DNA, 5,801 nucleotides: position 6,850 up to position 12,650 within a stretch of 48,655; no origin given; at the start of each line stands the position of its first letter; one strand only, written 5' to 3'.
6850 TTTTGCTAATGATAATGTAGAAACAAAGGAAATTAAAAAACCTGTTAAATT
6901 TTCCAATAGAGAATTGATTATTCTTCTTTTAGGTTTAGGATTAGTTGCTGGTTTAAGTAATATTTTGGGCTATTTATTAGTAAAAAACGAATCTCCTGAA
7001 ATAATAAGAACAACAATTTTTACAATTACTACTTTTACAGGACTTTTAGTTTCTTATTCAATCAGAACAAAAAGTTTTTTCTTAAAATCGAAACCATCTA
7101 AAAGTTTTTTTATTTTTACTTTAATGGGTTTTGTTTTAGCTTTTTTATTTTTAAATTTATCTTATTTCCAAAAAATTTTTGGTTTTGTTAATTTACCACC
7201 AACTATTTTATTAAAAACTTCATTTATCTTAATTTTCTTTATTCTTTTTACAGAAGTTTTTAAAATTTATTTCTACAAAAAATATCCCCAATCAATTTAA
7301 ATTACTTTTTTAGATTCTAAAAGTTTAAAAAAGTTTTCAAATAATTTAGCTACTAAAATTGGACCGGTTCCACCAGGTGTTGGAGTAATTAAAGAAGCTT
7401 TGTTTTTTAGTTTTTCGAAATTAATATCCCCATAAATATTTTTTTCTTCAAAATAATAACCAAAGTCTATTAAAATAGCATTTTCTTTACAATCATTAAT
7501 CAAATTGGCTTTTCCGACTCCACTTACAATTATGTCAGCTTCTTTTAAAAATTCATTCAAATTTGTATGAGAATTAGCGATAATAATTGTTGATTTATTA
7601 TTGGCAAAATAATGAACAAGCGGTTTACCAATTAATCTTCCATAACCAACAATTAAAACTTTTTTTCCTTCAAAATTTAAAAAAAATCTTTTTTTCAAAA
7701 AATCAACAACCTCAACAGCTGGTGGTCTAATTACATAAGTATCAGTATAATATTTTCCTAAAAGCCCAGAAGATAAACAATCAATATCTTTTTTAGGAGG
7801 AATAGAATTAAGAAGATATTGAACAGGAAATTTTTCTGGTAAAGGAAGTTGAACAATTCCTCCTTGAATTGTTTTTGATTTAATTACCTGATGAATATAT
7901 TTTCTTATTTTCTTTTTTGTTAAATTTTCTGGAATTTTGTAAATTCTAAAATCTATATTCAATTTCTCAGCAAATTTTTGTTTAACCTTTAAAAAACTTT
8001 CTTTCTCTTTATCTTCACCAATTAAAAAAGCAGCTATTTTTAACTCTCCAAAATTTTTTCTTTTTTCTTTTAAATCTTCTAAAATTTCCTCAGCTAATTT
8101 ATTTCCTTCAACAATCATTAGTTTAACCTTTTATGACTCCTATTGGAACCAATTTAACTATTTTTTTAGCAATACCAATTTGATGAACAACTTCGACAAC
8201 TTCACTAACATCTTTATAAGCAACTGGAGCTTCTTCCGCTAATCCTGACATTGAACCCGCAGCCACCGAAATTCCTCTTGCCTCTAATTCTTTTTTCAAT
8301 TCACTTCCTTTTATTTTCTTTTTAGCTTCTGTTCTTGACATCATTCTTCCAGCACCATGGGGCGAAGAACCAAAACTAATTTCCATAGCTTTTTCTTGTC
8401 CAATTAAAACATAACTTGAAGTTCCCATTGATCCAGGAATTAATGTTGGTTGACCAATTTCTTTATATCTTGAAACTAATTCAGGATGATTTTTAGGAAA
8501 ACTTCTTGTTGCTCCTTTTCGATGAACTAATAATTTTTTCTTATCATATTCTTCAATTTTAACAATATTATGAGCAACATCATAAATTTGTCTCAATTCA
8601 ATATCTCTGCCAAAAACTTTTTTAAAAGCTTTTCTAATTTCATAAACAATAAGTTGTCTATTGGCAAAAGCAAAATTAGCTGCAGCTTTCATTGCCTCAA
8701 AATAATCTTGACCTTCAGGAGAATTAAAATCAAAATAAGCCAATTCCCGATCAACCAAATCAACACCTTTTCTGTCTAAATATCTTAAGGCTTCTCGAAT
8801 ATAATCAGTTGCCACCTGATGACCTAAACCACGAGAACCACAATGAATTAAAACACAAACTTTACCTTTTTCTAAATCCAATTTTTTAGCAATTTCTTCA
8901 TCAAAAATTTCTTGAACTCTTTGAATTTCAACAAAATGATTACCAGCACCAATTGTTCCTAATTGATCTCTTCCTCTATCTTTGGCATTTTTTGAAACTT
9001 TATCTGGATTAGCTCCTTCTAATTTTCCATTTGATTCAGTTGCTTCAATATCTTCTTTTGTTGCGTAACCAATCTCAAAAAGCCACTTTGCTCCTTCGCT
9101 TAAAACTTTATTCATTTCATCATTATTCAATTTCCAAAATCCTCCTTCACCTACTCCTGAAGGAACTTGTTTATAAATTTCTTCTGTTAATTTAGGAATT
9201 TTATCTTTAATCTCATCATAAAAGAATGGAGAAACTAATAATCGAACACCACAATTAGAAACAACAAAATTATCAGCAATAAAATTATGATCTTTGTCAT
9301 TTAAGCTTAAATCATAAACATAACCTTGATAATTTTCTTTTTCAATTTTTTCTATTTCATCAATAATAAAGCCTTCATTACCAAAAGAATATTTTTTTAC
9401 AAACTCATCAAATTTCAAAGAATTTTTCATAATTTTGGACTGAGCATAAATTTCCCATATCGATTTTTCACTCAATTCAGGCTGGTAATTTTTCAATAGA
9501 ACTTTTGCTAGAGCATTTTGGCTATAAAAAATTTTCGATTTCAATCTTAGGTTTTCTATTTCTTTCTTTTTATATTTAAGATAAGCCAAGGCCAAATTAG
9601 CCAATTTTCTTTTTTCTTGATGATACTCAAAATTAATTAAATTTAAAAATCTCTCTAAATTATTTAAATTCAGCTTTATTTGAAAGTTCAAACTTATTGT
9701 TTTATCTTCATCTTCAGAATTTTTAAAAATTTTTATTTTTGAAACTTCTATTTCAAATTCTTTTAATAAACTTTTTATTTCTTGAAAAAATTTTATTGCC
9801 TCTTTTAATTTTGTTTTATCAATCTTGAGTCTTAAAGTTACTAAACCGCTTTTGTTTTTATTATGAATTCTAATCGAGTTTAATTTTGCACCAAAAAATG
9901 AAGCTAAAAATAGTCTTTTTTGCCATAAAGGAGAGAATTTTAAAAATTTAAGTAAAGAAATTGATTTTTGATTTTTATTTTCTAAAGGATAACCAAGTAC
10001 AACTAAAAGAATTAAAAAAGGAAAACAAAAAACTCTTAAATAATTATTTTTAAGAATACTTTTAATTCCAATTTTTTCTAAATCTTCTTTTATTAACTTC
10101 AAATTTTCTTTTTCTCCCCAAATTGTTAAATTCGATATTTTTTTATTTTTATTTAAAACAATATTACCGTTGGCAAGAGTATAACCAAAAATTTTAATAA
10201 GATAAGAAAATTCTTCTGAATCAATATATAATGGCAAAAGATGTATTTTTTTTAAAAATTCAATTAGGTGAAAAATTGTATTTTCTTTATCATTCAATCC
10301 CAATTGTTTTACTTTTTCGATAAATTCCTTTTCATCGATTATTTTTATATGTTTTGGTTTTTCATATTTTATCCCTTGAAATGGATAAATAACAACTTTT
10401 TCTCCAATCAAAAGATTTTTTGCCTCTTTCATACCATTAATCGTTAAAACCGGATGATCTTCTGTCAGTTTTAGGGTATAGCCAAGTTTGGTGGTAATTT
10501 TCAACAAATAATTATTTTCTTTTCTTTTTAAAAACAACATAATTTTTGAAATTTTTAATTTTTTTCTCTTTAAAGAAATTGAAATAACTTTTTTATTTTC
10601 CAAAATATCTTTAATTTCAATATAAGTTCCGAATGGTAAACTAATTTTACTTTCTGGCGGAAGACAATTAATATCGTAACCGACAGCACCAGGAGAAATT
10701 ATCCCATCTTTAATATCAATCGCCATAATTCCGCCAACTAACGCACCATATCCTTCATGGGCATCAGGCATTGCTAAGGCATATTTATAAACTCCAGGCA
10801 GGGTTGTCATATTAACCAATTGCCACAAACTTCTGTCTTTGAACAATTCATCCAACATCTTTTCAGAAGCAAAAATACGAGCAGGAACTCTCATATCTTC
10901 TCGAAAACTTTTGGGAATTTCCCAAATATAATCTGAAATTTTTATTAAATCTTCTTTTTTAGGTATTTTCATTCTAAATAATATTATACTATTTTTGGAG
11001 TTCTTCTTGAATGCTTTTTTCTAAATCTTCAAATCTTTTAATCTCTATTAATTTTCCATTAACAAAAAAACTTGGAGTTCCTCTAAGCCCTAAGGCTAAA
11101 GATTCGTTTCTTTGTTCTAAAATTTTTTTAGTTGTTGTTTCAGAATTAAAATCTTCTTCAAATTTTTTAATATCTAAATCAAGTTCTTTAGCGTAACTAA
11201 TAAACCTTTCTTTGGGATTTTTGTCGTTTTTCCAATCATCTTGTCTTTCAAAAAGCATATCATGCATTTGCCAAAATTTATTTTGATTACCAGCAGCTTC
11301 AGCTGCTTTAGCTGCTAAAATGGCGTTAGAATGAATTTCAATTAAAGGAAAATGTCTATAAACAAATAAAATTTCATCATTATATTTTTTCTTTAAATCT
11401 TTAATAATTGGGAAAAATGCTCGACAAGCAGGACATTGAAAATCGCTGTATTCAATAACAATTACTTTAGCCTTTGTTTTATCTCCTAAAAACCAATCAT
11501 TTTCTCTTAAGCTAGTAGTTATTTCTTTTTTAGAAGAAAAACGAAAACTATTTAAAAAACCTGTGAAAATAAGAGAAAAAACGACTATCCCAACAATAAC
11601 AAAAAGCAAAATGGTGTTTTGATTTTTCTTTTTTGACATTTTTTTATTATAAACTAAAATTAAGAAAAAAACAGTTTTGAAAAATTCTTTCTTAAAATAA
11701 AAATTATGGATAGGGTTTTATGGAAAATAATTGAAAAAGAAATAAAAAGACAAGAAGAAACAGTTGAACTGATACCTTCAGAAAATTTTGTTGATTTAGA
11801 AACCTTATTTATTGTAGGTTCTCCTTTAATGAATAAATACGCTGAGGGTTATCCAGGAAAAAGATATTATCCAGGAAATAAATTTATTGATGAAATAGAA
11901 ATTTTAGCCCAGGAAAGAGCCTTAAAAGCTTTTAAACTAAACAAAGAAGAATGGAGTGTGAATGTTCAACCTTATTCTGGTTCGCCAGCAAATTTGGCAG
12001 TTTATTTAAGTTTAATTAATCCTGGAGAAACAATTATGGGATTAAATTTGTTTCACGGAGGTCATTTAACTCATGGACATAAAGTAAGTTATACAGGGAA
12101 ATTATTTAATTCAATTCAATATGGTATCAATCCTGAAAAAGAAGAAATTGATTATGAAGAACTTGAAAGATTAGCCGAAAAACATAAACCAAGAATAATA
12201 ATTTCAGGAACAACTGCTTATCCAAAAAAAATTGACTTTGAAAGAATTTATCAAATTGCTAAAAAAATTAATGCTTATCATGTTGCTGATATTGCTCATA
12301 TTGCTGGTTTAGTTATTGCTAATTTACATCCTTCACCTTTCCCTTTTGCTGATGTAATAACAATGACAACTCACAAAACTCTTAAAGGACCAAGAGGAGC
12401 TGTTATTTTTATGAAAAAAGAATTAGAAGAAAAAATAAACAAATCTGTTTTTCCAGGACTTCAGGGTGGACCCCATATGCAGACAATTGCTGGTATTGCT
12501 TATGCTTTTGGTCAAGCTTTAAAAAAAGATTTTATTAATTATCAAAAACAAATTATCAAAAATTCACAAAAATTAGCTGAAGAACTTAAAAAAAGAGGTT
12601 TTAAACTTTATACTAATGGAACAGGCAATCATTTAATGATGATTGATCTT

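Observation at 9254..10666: RtcB split by a 471-aa intein inserted exactly at the active-site Cys, with apparently dead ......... motifs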

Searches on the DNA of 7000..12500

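Call 51: search_rna_families(source=window, start=7000, end=12500, threshold=gathering)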
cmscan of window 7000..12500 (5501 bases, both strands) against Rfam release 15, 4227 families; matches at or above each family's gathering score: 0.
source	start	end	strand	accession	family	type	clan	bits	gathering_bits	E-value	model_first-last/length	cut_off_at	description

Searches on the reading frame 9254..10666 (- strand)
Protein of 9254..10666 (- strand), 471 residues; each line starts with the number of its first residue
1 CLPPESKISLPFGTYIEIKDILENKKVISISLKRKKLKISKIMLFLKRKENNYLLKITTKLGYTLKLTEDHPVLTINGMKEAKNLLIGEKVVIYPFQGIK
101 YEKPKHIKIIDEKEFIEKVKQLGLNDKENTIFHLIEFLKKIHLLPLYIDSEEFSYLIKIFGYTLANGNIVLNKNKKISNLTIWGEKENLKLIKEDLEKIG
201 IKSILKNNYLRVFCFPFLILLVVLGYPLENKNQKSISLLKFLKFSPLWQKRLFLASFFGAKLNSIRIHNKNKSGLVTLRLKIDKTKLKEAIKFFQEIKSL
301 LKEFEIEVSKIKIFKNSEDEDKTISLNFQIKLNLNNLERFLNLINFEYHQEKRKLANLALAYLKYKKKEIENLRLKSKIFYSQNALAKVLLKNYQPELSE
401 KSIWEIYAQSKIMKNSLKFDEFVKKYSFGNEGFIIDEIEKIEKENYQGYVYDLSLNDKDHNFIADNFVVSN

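Call 4: search_protein_families(library=pfam, proteins=[window:9254-10666:-], max_evalue=1)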
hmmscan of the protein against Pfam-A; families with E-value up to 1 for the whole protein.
window:9254-10666:- (471 aa): 4 families
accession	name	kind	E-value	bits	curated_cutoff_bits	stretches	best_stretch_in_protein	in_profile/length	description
PF14890.11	Intein_splicing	-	1.4e-22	80.6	35.8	1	16-471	10-155/155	Intein splicing domain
PF01079.26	Hint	-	4.9e-05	23.4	29.7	1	1-83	13-96/213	Hint module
PF09059.15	TyeA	-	0.041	14.5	21.1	0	283-308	29-54/81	TyeA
PF02834.22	LigT_PEase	-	0.041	14.5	23.3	1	281-318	44-81/87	LigT like Phosphoesterase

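Call 6: search_solved_structures(query=window:9254-10666:-, show_alignments=3, max_evalue=1)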
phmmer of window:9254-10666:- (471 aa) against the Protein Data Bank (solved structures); distinct sequences matched with E-value up to 1: 21.
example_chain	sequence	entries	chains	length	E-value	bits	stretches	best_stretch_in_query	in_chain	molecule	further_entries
1mi8_A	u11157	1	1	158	4.9e-06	29.2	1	5-92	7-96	DnaB intein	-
2cw7_A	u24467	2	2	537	0.00013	24.5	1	326-464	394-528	Endonuclease PI-PkoII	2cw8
6frg_A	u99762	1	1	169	0.00037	23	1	6-93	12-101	Replicative DNA helicase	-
6frh_A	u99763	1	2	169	0.00037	23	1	6-93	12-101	Replicative DNA helicase,Replicative DNA helicase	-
2jmz_A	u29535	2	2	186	0.00067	22.2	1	429-465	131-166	Hypothetical protein MJ0781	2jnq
2lqm_A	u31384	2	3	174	0.003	20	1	22-76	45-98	Pho radA intein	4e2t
4e2u_A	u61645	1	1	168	0.0034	19.9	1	22-76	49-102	Pho radA intein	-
6fre_A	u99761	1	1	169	0.009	18.5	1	6-93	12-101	Replicative DNA helicase,Replicative DNA helicase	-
6rpq_A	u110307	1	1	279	0.018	17.5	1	30-92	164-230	Ubiquitin-like protein SMT3,1108aa long hypothetical cell division control protein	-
4o1r_A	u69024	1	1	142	0.039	16.3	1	31-89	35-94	Replicative DNA helicase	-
4e4w_B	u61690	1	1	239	0.14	14.5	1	104-145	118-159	DNA mismatch repair protein PMS1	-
4fmn_B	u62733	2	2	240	0.14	14.5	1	104-145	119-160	DNA mismatch repair protein PMS1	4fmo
8cpn_A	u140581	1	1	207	0.19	14.1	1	412-469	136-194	PolB16 intein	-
6lpg_B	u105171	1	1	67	0.21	14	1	375-428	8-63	Small vasohibin-binding protein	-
6nvq_B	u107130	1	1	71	0.26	13.6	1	375-427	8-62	Small vasohibin-binding protein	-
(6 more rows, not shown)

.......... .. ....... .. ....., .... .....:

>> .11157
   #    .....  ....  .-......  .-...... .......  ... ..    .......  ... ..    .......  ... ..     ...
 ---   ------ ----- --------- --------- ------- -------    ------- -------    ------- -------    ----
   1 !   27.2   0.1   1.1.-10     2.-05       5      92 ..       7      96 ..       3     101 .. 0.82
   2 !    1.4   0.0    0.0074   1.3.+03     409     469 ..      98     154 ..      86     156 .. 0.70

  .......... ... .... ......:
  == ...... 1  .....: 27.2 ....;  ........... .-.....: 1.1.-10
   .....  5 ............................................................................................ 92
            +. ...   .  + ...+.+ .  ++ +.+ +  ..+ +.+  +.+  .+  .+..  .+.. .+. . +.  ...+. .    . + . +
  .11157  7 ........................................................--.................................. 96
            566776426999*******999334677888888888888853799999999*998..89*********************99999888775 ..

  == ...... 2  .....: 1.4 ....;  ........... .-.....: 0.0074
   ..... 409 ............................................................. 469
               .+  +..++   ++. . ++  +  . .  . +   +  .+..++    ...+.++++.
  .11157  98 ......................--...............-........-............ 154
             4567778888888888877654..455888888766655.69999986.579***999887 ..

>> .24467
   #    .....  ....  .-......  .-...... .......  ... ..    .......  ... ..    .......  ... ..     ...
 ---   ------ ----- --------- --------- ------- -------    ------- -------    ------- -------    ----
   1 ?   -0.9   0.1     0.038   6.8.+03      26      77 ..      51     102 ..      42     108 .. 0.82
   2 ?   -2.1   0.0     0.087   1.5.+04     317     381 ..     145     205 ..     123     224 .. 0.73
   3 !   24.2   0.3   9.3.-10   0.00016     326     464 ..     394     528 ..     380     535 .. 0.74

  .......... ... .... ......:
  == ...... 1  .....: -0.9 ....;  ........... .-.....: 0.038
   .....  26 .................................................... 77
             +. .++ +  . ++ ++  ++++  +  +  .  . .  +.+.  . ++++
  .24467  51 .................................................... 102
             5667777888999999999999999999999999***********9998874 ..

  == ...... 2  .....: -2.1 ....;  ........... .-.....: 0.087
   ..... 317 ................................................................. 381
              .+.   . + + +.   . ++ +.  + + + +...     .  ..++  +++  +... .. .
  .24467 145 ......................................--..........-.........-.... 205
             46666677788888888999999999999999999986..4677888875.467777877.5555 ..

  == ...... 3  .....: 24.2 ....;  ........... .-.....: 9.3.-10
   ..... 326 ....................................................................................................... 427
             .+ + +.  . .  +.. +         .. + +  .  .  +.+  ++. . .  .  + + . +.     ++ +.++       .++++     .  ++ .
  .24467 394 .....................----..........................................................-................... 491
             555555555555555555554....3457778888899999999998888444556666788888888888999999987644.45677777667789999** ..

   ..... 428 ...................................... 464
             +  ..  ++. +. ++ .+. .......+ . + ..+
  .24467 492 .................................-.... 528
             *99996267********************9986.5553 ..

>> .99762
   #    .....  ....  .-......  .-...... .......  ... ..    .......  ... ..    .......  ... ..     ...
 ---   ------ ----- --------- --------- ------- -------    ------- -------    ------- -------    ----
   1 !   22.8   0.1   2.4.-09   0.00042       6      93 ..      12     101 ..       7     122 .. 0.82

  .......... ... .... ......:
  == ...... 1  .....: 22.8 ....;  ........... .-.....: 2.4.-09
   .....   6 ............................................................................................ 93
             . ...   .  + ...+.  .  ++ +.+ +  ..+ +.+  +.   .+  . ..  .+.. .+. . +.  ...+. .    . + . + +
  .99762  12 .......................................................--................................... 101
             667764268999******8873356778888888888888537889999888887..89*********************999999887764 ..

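Call 7: search_protein_families(library=ncbifam, proteins=[window:9254-10666:-], max_evalue=1)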
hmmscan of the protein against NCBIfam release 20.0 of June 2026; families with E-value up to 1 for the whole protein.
window:9254-10666:- (471 aa): 8 families
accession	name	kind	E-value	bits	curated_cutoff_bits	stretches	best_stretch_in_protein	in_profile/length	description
NF038162.1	RtcB_rel_intein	exception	3.1e-83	280.3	1150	1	1-471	95-578/961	intein-containing RtcB family protein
TIGR01445.1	intein_Nterm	domain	2.3e-12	47.7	24.5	1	1-75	1-83/83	intein N-terminal splicing region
NF011418.0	PRK14845.1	equivalog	2.9e-09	35.3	756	1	18-471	60-474/1049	translation initiation factor IF-2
NF045703.1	rSAM_Tes_intein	exception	2e-07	29.2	1700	2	432-471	570-610/1040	tetraether lipid synthase Tes, intein-containing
NF005852.0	PRK07773.1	equivalog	2.3e-06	26.2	780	1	1-92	398-491/886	replicative DNA helicase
NF038098.1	GyrA_w_intein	exception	0.00033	18.6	1850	2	1-81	117-201/1232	intein-containing DNA gyrase subunit A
TIGR01443.1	intein_Cterm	domain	0.0018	18.4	15.6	1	449-471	1-23/24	intein C-terminal splicing region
NF011302.0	PRK14714.1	equivalog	0.0038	14.8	1791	1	19-106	975-1064/1350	DNA-directed DNA polymerase II large subunit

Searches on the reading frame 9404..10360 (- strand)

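Call 7: search_protein_families(library=ncbifam, proteins=[window:9404-10360:-], max_evalue=1)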
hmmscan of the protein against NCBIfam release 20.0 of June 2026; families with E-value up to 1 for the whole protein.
window:9404-10360:- (319 aa): 1 family
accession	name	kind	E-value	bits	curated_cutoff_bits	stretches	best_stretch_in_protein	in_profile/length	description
NF038162.1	RtcB_rel_intein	exception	1.1e-38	132.9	1150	1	6-272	204-472/961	intein-containing RtcB family protein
